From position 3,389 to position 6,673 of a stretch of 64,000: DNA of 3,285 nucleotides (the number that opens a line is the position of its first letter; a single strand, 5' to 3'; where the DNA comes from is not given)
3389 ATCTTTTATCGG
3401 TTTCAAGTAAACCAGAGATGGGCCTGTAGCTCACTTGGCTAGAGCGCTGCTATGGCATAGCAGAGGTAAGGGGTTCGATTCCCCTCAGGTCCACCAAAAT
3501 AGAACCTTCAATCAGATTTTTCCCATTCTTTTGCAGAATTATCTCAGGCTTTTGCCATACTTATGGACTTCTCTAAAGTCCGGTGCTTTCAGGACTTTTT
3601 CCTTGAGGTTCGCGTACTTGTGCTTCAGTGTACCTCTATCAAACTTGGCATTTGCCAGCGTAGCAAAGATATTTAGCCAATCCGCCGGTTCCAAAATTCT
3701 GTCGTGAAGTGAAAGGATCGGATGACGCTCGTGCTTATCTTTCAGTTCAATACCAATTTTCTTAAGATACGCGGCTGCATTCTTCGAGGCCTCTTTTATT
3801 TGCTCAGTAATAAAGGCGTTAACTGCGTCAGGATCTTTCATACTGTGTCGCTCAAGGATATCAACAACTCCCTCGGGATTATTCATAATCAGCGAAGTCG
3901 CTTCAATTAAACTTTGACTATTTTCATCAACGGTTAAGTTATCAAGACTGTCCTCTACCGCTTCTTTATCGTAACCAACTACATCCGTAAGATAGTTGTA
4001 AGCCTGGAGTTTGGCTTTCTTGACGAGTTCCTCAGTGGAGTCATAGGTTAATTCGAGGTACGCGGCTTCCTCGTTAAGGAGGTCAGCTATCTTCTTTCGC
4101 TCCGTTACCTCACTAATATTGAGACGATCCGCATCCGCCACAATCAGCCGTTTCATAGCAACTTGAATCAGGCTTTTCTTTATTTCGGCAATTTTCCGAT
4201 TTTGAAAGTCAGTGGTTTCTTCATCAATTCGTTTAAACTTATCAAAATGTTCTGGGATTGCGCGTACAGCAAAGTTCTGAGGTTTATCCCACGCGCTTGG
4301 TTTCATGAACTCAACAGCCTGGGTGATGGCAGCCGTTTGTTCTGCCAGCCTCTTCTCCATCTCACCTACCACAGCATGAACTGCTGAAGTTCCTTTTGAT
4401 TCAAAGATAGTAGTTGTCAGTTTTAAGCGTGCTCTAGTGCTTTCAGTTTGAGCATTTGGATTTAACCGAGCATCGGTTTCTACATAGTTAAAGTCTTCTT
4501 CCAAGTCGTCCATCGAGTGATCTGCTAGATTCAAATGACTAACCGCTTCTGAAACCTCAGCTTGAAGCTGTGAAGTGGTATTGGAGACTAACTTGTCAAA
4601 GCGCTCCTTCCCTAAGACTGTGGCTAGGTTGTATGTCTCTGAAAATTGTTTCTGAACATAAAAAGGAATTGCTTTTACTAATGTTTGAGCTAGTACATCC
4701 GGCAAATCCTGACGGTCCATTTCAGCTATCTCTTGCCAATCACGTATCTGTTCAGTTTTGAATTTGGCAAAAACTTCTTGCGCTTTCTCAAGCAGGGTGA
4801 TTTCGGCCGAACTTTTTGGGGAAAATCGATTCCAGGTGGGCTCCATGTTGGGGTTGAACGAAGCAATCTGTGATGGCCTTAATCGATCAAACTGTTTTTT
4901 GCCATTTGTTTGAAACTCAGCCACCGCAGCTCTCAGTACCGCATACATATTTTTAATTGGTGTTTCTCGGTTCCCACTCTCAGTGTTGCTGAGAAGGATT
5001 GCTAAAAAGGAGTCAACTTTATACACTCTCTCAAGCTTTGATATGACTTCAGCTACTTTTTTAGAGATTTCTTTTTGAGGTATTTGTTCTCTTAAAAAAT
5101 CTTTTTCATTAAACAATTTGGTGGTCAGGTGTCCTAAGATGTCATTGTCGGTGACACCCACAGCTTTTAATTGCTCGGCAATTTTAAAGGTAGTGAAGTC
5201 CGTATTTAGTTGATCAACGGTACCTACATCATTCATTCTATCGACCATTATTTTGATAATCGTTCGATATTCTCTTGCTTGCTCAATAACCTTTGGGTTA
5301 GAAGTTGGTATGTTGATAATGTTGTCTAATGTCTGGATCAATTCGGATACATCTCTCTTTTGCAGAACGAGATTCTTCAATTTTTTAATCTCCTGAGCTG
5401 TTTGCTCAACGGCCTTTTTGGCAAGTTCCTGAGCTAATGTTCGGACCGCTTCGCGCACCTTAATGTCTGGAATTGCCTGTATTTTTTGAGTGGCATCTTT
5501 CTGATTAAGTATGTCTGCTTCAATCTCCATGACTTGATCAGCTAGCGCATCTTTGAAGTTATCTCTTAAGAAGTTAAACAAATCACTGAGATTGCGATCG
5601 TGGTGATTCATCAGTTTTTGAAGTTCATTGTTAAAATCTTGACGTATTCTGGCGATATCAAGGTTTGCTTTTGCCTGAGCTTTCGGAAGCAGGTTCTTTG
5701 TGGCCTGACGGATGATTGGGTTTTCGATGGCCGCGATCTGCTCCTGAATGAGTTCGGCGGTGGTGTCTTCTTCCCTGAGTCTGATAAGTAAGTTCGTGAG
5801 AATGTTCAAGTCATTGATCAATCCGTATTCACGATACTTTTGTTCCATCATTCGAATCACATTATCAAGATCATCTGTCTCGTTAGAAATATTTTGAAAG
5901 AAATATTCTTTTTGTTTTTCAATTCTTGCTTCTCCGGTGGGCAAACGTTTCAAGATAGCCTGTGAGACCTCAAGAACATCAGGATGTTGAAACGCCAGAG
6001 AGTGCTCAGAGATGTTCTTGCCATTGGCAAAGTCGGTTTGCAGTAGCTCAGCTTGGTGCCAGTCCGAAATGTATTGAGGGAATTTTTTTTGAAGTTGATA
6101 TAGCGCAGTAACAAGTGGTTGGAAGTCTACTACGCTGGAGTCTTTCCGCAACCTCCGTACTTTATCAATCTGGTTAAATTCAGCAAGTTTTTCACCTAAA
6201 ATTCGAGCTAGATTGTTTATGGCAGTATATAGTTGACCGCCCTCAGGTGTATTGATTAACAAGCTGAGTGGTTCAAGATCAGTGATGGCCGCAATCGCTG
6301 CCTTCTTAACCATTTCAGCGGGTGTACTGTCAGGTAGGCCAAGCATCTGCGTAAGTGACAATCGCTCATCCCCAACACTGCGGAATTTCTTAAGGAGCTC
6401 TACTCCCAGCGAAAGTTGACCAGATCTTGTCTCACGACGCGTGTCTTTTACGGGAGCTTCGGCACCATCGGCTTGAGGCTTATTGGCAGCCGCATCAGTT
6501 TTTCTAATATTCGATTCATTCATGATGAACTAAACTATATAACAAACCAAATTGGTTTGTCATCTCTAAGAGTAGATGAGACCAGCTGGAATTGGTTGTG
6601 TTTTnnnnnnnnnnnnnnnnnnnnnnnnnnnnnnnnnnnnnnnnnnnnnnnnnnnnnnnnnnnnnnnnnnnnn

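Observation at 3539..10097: Three-gene minus-strand cluster of very large cytoplasmic proteins (642, 513, 994 aa) with no recognisable domains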

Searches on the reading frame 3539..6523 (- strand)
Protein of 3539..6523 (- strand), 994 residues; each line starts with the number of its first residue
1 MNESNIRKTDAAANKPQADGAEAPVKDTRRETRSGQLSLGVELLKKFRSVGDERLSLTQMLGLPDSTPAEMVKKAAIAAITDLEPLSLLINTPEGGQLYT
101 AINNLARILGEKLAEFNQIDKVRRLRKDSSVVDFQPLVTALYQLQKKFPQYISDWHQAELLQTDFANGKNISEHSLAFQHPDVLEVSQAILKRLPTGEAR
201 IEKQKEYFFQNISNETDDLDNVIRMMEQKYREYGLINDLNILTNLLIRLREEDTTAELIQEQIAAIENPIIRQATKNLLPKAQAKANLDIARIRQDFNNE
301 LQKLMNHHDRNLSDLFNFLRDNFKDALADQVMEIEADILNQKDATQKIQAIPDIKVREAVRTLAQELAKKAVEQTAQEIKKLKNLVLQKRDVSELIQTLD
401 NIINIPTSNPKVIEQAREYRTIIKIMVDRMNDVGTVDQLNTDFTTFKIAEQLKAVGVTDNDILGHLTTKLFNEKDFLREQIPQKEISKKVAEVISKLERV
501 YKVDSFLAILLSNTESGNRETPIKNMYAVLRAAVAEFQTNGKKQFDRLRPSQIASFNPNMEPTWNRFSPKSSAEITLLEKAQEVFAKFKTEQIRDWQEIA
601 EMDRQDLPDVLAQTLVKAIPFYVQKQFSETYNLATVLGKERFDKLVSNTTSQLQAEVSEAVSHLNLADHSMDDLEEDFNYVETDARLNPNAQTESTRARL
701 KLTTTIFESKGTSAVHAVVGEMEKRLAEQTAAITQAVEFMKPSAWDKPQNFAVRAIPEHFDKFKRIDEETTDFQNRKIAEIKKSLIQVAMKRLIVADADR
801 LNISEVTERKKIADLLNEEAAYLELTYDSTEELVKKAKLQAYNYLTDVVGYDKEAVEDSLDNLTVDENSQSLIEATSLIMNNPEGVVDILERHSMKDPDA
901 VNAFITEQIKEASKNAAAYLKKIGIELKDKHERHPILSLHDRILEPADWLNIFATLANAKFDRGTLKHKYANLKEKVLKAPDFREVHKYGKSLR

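Call 5: search_protein_families(library=pfam, proteins=[window:3539-6523:-], max_evalue=0.01)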
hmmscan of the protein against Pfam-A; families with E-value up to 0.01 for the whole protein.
window:3539-6523:- (994 aa): 1 family
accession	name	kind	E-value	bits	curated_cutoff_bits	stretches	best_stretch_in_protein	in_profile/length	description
PF20406.3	SAM_KSR1_N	-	0.0082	16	23.1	0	243-282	12-52/54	Kinase suppressor RAS 1 N-terminal helical hairpin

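Call 8: search_protein_families(library=ncbifam, proteins=[window:3539-6523:-], max_evalue=1)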
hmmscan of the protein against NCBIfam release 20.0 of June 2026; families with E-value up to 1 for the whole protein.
window:3539-6523:- (994 aa): 3 families
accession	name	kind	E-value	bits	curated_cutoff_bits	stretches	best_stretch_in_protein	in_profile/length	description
NF011323.0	PRK14736.1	subfamily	0.26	11.2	145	0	776-841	59-119/133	F0F1 ATP synthase subunit epsilon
NF001866.0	PRK00625.1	equivalog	0.28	11.3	142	1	313-433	29-142/173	shikimate kinase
NF006264.0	PRK08411.1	subfamily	0.54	8.9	729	0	324-411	51-135/572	flagellin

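Call 10: find_homologous_proteins(query=window:3539-6523:-)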
Query window:3539-6523:- (994 aa): 1 proteins with E <= 0.001 among 8000 candidates.
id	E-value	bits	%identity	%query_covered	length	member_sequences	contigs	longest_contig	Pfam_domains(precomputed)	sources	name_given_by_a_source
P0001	0.0e+0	2145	100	100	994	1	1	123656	-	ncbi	-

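Call 17: find_encoding_contigs(protein=P0001, flank=10000, max_places=4)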
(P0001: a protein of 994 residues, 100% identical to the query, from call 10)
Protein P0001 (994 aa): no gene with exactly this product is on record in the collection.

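Call 22: list_cluster_members(proteins=[P0001, P0002, P0005, P0003, P0004])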
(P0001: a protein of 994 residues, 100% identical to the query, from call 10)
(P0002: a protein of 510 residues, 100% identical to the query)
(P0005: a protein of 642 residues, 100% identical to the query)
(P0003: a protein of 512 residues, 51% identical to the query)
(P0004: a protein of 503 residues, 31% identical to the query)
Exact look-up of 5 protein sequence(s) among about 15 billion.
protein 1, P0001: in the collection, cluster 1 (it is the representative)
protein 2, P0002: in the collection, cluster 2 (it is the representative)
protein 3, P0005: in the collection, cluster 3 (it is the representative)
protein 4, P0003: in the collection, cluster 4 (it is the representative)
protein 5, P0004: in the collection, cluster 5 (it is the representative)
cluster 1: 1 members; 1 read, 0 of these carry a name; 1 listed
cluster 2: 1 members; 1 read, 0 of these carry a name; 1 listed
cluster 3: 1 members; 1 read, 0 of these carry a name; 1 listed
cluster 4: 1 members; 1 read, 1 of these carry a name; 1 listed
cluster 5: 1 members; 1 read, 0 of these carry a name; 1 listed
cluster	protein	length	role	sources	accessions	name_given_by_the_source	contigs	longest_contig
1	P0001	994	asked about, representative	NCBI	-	-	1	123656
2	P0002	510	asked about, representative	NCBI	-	-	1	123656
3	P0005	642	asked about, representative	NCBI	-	-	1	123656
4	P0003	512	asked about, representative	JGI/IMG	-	hypothetical protein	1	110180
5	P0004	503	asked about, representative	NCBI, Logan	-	-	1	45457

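Call 28: search_protein_families(library=phrogs, proteins=[window:3539-6523:-], max_evalue=0.1)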
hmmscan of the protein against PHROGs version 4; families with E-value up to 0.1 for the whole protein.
window:3539-6523:- (994 aa): 1 family
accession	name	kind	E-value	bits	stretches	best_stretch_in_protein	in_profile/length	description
phrog_20228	-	unknown function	0.062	14.5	0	498-548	6-55/58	-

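Call 29: search_protein_families(library=padloc, proteins=[window:3539-6523:-], max_evalue=0.1)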
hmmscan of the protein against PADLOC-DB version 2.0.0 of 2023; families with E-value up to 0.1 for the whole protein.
window:3539-6523:- (994 aa): 0 families

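Call 49: find_related_loci(query=window:3539-6523:-, collection=viral_contigs, flank=5000)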
Query window:3539-6523:- (994 aa) in viral_contigs; peptide patterns used: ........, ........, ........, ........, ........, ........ (x = any residue, [..] = any of these).
2 stretches matched a pattern, but none encodes a relative of the query by tblastn (E <= 1e-3).

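Call 60: predict_structure(protein=window:3539-6523:-)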
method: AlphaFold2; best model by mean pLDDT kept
length: 994 residues; sequences in the alignment: 1
mean_pLDDT: 39.5   pTM: 0.22
mean pLDDT of the five models: 39.5, 36.6, 35.8, 34.6, 29.6
residues with pLDDT >= 90: 0; 70-90: 0; 50-70: 47; < 50: 947
segments of 3 or more residues with pLDDT < 50: 1-160, 162-217, 219-643, 660-723, 729-834, 836-852, 858-964, 992-994
pLDDT, mean of each block of 10 residues (from residue 1): 29 28 29 33 37 40 44 40 39 43 44 40 37 37 41 45 43 41 40 39 39 44 44 37 38 41 38 35 35 39 38 39 39 37 40 39 41 41 39 43 41 40 37 39 36 35 41 41 40 40 37 38 37 36 36 33 29 32 34 37 42 44 46 45 50 51 39 42 39 36 38 41 49 43 33 28 35 37 35 37 43 39 36 46 43 49 42 37 40 43 41 38 35 37 34 35 49 64 53 49
secondary structure, 60 per line:
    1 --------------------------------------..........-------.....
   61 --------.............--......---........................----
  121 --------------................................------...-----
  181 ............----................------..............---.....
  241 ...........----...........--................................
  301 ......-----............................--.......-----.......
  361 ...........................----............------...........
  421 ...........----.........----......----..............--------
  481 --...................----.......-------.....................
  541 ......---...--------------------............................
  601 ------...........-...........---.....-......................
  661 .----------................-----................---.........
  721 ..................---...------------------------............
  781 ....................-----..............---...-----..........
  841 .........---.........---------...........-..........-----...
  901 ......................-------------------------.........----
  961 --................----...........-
elements in order (helices of 4 or more, strands of 3 or more residues): H39-48 H56-60 H69-81 H84-89 H93-116 H135-166 H181-192 H197-212 H219-232 H236-251 H256-266 H269-306 H312-339 H342-348 H354-387 H392-403 H410-431 H436-444 H449-454 H459-472 H483-501 H506-512 H520-546 H573-600 H607-617 H619-629 H633-637 H639-661 H672-687 H693-708 H712-738 H769-800 H806-819 H831-849 H853-861 H871-881 H883-892 H898-922 H948-956 H963-978 H983-993

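Call 65: search_protein_representatives(protein=window:3539-6523:-)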
Query: 994 residues. Proteins with E-value up to 0.001 (for the whole library): 2; up to 1e-10: 2; up to 1e-30: 1. The best 2 are listed.
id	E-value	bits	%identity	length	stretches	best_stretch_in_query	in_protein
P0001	0.0e+00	2144.9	100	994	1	1-994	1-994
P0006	7.7e-21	90.6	26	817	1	574-895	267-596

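Call 67: find_encoding_contigs(protein=P0006, flank=10000)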
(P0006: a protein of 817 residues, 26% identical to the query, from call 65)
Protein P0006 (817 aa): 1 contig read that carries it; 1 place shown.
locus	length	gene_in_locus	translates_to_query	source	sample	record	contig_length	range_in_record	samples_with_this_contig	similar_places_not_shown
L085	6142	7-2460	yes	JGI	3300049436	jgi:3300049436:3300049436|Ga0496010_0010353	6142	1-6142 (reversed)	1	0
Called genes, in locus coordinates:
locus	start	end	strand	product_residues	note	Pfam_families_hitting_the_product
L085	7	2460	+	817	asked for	-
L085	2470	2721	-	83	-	-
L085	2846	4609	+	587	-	-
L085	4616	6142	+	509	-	?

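Call 73: search_protein_families(library=pfam, proteins=[L085:2846-4606:+, L085:4616-6142:+, P0006, L085:2470-2721:-], max_evalue=0.01)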
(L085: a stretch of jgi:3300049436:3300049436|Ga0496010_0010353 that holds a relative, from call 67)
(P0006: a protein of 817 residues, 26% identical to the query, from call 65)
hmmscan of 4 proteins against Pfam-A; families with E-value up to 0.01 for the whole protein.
L085:2846-4606:+ (587 aa): 1 family
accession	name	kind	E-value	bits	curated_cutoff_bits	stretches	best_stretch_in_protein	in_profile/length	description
PF00092.34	VWA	-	0.0012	19.6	23.8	0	400-557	4-137/174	von Willebrand factor type A domain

L085:4616-6142:+ (509 aa): 3 families
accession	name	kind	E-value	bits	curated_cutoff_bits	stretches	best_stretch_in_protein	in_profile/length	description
PF07728.20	AAA_5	-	5.2e-06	27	22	1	355-488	2-137/139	AAA domain (dynein-related subfamily)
PF00437.27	T2SSE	-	0.0062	15.7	24.9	0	297-378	91-167/370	Type II/IV secretion system protein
PF25199.1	nSTAND_NTPase5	-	0.0071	16.6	34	0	354-381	43-69/145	Novel STAND NTPase 5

P0006 (817 aa): 1 family
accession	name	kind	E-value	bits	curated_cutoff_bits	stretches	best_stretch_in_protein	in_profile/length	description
PF18593.6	CdiI_2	-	0.0033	18.6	26.7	0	715-774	29-88/91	CdiI immunity protein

L085:2470-2721:- (83 aa): 0 families

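Call 80: search_solved_structures(query=window:3539-6523:-, max_evalue=10)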
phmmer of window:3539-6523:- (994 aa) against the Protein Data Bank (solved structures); distinct sequences matched with E-value up to 10: 1.
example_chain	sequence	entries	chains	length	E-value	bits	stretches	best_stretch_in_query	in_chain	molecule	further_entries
9hq5_A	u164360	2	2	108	2.4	9.5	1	551-612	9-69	CD63 antigen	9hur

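Call 87: search_dna_similar(query=window:3539-6523:-, collection=phages, mode=protein, max_evalue=0.01, max_rows=8)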
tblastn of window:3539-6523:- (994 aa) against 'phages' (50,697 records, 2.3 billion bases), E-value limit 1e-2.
No match.

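Call 90: search_dna_similar(query=window:3539-6523:-, collection=plasmids, mode=protein, max_evalue=0.01, max_rows=8)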
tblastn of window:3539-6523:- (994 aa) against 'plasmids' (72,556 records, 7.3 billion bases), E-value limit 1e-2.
No match.

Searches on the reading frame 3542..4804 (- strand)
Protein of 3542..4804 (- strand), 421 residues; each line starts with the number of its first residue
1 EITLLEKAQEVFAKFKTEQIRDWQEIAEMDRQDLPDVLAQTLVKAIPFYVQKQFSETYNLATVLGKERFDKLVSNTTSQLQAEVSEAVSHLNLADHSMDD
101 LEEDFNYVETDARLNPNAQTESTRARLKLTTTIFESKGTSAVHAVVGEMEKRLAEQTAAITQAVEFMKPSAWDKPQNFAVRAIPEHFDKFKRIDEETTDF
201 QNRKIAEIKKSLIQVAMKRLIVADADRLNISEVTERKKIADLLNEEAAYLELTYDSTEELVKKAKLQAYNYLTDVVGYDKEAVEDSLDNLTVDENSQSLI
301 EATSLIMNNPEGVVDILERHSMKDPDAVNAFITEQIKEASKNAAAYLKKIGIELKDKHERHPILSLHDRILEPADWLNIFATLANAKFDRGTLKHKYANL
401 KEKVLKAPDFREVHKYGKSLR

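Call 75: find_related_loci(query=A4, collection=metagenome_contigs, flank=10000)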
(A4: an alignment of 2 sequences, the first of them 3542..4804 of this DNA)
Query A4 (421 aa) in metagenome_contigs; peptide patterns used: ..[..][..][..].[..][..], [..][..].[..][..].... (x = any residue, [..] = any of these).
470 stretches matched a pattern, but none encodes a relative of the query by tblastn (E <= 1e-3).

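Call 78: search_solved_structures(query=A4, max_evalue=10)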
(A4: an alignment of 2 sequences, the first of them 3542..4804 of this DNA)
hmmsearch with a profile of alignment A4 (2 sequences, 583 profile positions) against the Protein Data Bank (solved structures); distinct sequences matched with E-value up to 10: 1.
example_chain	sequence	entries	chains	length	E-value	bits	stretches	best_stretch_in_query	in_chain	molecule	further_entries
4e4r_A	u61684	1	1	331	0.34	12.9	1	265-323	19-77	Phosphate acetyltransferase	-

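Call 104: find_related_loci(query=A4, collection=viral_contigs, flank=5000)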
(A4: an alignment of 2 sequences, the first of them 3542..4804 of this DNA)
Query A4 (421 aa) in viral_contigs; peptide patterns used: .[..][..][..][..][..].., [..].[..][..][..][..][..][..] (x = any residue, [..] = any of these).
126 stretches matched a pattern, but none encodes a relative of the query by tblastn (E <= 1e-3).
